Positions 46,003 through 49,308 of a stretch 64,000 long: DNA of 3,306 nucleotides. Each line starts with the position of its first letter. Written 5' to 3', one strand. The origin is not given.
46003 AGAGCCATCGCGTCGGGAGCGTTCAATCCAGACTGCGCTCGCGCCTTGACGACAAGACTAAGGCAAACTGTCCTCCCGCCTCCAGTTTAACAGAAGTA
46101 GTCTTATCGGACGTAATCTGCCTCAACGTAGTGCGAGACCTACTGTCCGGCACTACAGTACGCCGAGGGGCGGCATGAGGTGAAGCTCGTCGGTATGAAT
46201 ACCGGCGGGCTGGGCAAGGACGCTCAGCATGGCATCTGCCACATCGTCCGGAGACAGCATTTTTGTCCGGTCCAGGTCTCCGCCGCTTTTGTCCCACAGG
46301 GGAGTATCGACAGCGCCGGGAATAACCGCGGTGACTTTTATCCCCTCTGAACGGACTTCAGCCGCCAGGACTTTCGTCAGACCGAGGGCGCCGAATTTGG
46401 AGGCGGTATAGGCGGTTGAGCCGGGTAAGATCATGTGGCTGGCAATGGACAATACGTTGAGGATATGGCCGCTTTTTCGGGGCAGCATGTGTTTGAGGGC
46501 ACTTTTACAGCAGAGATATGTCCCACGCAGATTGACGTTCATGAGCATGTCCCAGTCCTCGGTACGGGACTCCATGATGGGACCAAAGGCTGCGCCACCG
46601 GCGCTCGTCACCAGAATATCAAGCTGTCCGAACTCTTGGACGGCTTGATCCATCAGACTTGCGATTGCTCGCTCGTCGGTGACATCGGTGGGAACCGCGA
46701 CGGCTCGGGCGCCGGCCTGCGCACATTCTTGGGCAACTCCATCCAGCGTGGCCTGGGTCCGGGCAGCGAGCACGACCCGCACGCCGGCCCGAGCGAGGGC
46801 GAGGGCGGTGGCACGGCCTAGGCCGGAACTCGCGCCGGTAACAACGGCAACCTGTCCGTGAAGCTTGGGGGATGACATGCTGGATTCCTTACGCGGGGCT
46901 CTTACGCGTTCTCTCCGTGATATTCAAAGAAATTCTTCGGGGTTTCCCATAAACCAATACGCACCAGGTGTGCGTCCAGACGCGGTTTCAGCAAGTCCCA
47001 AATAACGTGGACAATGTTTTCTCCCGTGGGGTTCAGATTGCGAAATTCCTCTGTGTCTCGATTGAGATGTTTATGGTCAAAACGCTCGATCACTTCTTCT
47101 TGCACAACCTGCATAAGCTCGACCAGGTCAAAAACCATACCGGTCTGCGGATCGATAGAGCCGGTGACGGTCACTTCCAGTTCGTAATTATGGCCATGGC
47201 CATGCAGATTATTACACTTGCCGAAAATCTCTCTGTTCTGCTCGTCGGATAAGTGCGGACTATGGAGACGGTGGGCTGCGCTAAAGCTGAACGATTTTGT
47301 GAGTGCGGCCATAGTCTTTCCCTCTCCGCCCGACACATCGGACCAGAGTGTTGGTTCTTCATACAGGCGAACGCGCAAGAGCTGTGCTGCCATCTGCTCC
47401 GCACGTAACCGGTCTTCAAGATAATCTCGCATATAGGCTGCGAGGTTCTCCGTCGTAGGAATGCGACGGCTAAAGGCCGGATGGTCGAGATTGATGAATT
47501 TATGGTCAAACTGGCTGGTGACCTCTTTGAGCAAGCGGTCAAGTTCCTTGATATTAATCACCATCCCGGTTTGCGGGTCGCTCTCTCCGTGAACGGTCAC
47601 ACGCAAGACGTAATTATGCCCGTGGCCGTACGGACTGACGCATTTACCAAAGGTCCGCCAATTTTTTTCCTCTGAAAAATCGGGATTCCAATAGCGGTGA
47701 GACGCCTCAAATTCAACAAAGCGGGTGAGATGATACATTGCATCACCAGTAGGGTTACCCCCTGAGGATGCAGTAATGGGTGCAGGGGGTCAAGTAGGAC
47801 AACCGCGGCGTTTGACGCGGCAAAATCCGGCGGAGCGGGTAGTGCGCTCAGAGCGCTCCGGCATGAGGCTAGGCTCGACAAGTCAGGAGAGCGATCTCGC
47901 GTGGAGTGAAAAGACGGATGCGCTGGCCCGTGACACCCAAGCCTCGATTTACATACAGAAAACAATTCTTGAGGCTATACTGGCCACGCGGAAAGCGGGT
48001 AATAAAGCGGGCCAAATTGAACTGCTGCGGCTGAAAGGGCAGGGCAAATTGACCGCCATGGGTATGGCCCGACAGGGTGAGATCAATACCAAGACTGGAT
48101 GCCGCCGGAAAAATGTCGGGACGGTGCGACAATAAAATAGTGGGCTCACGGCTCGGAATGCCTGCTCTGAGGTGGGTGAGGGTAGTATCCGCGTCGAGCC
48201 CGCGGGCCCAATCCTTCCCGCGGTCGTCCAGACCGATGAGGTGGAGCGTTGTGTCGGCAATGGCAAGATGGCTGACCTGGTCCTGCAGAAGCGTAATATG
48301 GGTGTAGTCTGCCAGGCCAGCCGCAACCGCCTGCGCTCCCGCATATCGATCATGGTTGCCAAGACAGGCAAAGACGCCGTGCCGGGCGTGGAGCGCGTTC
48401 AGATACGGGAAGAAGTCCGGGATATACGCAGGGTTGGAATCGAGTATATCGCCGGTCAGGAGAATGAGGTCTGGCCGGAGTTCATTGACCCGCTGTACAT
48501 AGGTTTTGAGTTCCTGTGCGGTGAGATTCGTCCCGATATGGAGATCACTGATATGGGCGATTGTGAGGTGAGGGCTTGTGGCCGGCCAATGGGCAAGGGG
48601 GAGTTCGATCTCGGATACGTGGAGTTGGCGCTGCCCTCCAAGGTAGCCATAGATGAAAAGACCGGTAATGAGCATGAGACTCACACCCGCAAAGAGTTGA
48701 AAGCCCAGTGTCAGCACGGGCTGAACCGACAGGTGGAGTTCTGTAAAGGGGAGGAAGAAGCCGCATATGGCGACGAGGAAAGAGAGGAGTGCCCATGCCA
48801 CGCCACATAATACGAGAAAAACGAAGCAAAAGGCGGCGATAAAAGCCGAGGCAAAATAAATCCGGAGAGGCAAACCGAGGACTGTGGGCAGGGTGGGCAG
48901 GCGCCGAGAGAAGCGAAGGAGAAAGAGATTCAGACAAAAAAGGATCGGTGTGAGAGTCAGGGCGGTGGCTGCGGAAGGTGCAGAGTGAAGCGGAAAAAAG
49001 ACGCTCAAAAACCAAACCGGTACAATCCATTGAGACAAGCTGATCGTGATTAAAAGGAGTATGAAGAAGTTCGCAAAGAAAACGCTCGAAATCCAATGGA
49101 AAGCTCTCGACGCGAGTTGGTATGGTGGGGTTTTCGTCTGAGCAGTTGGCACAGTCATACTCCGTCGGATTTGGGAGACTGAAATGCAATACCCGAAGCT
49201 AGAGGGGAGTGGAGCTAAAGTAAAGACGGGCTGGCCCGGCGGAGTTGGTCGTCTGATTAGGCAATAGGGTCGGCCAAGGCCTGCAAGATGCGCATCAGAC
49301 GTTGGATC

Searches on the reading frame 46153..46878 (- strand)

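Call 27: search_protein_families(library=pfam, proteins=[window:46153-46878:-], max_evalue=0.001)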
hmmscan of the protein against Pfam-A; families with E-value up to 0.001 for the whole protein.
window:46153-46878:- (241 aa): 6 families
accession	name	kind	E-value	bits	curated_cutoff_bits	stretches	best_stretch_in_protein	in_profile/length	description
PF00106.31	adh_short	-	4.1e-59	199.8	26.6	1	9-198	1-190/195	short chain dehydrogenase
PF13561.12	adh_short_C2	-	2.9e-47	161.7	27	1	15-201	1-187/236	Enoyl-(Acyl carrier protein) reductase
PF08659.16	KR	-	2.4e-14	54.1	22.6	1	11-188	3-176/180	KR domain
PF23441.1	SDR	-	1.6e-07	31.5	27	1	6-206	5-210/258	SDR-like rossmann domain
PF13460.12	NAD_binding_10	-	4.6e-05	23.8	27.2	1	15-224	1-184/184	NAD(P)H-binding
PF00291.31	PALP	-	0.00035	20.5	35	1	8-74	54-119/295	Pyridoxal-phosphate dependent enzyme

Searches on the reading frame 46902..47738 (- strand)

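Call 27: search_protein_families(library=pfam, proteins=[window:46902-47738:-], max_evalue=0.001)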
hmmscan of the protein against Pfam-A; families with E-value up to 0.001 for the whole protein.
window:46902-47738:- (278 aa): 1 family
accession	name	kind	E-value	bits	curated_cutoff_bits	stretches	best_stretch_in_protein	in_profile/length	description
PF01242.24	PTPS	-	1.2e-73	245.2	22.4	2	146-275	2-120/121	6-pyruvoyl tetrahydropterin synthase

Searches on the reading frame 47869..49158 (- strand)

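Call 27: search_protein_families(library=pfam, proteins=[window:47869-49158:-], max_evalue=0.001)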
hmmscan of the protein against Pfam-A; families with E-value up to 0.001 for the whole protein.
window:47869-49158:- (429 aa): 2 families
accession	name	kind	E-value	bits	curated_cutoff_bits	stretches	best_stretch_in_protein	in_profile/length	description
PF00149.33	Metallophos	-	1.9e-15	58.2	21.5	1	199-368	2-190/191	Calcineurin-like phosphoesterase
PF12850.12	Metallophos_2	-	1.9e-05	25.1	27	1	199-310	2-60/154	Calcineurin-like phosphoesterase superfamily domain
